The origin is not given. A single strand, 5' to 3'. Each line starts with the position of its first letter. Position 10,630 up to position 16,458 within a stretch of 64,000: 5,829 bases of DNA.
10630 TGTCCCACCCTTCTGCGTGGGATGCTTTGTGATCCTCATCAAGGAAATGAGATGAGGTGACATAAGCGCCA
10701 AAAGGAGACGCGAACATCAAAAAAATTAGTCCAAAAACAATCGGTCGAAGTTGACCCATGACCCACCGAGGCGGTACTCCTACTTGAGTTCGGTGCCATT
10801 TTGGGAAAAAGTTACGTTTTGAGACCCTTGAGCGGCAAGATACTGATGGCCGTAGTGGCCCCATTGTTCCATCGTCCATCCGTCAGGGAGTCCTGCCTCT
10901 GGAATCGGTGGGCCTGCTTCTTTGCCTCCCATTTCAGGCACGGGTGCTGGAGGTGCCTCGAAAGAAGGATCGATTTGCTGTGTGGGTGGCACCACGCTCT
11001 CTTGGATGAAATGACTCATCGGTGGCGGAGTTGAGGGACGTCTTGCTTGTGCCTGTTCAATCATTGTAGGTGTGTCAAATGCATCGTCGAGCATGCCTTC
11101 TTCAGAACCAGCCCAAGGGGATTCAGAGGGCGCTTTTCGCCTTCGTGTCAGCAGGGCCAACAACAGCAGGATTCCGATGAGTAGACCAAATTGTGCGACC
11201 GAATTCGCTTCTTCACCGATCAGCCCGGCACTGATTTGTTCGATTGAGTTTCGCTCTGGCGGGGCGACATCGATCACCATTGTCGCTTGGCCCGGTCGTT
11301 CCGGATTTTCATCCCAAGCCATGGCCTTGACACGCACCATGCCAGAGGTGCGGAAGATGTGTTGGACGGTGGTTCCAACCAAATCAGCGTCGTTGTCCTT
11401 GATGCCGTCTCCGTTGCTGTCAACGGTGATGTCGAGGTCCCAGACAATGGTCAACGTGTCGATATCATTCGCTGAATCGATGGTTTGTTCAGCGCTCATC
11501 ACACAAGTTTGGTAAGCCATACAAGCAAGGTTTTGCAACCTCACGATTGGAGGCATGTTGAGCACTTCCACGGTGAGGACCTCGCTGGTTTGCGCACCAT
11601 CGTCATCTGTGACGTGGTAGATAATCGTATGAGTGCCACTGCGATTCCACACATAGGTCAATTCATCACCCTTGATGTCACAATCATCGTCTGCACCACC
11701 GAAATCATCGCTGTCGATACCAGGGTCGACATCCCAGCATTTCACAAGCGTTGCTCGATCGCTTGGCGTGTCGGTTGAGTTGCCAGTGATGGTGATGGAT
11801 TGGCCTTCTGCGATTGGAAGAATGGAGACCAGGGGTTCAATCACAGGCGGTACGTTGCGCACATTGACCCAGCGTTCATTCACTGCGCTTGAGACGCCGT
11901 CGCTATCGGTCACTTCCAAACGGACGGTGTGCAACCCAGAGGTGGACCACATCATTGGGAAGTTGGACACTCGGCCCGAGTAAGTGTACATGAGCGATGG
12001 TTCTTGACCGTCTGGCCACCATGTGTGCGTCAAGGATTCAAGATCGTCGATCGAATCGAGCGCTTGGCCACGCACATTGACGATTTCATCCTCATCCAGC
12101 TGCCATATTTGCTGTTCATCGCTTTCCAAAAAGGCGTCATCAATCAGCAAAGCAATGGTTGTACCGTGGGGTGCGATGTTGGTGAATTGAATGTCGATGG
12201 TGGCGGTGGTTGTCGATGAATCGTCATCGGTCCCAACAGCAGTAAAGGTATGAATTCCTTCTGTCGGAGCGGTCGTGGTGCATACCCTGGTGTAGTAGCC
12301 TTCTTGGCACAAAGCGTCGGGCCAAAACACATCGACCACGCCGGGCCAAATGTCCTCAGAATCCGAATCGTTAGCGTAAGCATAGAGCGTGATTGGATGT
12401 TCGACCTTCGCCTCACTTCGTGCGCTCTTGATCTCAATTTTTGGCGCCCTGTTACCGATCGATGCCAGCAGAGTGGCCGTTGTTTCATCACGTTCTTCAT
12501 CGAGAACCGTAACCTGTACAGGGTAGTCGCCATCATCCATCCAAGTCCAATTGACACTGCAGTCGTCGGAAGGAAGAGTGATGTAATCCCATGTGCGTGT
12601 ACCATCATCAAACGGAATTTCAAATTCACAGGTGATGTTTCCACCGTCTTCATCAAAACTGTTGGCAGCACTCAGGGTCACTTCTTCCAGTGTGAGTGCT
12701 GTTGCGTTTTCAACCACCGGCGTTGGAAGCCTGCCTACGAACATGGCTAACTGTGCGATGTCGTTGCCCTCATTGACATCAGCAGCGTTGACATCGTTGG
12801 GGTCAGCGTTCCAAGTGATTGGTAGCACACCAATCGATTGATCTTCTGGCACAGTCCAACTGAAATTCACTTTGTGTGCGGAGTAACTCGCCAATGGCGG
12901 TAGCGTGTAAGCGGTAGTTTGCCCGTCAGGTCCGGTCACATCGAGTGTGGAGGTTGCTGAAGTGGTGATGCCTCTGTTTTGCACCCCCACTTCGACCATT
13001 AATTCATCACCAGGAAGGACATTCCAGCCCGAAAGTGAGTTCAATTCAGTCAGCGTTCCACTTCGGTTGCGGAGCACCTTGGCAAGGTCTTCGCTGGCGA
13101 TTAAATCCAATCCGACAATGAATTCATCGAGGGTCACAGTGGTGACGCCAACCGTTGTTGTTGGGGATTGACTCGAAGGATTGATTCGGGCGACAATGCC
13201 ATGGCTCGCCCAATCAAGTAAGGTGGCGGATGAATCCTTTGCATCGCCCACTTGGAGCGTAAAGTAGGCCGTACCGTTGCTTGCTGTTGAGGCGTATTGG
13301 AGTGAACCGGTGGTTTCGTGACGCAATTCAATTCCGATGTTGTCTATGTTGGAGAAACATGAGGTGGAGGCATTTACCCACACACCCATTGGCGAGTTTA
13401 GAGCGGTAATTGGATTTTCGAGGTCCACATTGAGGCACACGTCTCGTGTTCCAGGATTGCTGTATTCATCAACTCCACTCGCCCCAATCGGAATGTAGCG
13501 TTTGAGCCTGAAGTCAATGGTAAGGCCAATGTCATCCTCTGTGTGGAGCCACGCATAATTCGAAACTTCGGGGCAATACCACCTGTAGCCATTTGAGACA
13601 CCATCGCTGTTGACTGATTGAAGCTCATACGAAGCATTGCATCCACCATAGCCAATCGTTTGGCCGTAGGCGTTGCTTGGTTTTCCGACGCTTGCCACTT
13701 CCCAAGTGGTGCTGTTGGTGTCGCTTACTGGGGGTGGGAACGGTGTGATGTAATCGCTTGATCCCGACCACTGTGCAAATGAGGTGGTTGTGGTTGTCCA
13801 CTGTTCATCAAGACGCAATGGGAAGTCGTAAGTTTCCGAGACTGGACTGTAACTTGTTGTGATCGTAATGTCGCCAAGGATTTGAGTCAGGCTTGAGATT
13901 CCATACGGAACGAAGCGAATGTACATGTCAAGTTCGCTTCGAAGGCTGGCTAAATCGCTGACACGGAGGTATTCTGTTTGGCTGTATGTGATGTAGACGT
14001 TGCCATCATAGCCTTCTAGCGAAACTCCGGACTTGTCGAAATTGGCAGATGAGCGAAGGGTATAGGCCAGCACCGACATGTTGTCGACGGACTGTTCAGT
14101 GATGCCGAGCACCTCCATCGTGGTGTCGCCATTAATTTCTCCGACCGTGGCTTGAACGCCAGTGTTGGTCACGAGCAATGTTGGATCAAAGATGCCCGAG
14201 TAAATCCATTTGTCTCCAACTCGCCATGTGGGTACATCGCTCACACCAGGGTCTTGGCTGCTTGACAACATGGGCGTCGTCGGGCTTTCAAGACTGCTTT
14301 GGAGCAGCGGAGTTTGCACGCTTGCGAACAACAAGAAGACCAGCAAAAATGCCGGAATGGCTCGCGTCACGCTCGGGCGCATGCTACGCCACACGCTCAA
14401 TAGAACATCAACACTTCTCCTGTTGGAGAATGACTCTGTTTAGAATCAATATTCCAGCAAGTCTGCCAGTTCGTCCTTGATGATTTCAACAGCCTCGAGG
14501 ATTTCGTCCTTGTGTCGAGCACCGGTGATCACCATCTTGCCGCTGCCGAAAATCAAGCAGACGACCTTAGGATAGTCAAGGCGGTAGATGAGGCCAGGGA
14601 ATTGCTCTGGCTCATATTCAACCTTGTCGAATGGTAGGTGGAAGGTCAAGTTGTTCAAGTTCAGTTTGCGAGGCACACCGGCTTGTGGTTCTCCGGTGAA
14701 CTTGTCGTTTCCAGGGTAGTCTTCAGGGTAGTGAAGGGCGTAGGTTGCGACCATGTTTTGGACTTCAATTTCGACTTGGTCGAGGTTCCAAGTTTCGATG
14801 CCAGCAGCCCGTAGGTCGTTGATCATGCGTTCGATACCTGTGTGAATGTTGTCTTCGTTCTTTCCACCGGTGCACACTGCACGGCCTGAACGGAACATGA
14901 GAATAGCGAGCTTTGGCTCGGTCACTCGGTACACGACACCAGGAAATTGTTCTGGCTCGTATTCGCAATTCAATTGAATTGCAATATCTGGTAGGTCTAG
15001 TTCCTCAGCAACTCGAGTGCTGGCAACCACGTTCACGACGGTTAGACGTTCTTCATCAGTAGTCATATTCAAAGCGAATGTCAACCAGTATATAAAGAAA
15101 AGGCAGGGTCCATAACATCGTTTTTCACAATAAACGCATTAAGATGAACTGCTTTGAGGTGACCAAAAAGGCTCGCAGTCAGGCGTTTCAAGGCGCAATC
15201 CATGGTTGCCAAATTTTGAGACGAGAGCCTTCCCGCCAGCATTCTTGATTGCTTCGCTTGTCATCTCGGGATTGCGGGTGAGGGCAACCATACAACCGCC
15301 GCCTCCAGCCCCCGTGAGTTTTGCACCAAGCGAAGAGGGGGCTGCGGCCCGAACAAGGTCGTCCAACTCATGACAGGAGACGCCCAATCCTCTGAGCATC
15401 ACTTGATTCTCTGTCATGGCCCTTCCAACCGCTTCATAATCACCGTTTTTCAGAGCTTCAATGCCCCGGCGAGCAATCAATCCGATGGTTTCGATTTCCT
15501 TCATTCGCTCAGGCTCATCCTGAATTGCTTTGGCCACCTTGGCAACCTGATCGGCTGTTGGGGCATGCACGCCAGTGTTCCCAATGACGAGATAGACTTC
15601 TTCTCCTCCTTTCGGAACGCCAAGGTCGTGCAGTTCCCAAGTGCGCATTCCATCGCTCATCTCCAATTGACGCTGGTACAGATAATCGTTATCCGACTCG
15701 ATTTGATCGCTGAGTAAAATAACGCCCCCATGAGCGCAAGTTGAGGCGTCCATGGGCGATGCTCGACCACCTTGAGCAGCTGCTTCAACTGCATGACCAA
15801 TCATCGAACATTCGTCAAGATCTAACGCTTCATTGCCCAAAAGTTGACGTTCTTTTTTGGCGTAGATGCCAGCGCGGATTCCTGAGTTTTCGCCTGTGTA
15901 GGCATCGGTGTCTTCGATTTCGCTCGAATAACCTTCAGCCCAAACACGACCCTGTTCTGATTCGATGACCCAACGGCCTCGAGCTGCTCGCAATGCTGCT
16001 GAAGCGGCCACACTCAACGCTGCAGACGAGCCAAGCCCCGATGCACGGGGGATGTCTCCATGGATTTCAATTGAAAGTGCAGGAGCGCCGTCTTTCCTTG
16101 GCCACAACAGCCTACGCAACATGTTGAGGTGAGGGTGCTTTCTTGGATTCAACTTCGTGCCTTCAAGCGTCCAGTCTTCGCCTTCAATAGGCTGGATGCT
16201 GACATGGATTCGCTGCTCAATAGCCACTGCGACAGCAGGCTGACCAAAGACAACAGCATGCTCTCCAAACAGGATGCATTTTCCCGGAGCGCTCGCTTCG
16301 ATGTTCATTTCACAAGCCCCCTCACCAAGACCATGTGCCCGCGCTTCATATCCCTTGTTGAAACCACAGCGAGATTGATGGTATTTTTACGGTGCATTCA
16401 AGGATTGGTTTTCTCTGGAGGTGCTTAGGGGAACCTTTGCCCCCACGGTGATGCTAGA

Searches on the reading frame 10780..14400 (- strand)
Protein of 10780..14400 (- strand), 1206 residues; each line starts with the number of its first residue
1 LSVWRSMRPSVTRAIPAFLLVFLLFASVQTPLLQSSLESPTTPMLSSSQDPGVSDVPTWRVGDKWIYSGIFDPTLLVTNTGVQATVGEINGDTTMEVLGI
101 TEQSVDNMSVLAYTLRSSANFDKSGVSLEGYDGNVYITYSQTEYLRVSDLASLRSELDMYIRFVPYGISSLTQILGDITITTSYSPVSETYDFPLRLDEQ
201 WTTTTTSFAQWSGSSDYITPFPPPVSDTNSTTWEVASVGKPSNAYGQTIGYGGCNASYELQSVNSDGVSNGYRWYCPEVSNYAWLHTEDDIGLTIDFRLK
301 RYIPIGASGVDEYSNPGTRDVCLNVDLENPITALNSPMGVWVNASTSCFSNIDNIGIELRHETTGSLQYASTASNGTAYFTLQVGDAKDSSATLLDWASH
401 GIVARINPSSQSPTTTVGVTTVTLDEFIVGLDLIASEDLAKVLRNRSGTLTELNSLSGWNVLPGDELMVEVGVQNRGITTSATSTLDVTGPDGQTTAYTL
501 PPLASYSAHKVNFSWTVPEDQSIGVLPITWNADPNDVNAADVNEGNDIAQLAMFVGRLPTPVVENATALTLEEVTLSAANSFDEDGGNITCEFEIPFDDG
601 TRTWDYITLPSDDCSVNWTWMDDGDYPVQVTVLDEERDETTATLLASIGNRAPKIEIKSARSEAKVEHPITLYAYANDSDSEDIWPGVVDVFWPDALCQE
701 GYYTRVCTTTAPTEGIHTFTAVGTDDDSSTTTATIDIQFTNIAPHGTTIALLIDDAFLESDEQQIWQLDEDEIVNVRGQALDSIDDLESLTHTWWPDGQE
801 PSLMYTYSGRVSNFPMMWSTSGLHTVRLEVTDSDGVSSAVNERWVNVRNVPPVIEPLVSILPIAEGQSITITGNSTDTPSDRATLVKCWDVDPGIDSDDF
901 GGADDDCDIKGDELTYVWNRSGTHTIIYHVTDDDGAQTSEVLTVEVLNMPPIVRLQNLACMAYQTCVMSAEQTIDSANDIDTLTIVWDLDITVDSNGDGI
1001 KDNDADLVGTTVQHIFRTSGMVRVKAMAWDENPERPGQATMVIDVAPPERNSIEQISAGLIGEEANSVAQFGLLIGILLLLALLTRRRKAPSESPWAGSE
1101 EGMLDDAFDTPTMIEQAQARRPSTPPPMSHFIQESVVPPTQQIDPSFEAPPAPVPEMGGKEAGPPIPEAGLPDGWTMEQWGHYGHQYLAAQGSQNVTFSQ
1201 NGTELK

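Call 83: search_protein_families(library=pfam, proteins=[window:10780-14400:-], max_evalue=0.001)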
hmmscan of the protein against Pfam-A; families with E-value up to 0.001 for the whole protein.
window:10780-14400:- (1206 aa): 3 families
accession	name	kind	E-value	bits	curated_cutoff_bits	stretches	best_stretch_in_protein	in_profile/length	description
PF18911.6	PKD_4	-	5.5e-13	49.2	27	1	564-641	10-78/85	PKD domain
PF00801.26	PKD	-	4.3e-10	39.9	23.5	0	572-640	15-73/80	PKD domain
PF07705.17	CARDB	-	6.1e-06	26.8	22.7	1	455-546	9-96/101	CARDB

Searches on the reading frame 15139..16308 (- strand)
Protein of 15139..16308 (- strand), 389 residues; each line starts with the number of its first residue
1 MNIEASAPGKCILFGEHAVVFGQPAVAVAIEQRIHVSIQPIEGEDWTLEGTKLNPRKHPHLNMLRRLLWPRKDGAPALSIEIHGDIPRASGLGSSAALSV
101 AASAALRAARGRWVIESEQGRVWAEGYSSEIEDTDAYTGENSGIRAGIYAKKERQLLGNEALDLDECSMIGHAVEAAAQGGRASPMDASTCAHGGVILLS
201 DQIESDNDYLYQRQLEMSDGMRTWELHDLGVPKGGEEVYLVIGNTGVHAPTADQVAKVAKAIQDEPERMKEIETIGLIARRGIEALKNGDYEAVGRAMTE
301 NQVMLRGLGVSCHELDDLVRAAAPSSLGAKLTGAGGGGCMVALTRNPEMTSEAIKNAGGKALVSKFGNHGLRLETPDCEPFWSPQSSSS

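Call 83: search_protein_families(library=pfam, proteins=[window:15139-16308:-], max_evalue=0.001)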
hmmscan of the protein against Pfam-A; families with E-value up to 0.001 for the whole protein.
window:15139-16308:- (389 aa): 2 families
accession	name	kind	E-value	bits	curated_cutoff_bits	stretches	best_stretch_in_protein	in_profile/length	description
PF08544.19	GHMP_kinases_C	-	1.3e-13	51.5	21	1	283-357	2-78/85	GHMP kinases C terminal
PF00288.32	GHMP_kinases_N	-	1.8e-11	44.5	22.3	1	73-111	14-51/87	GHMP kinases N terminal domain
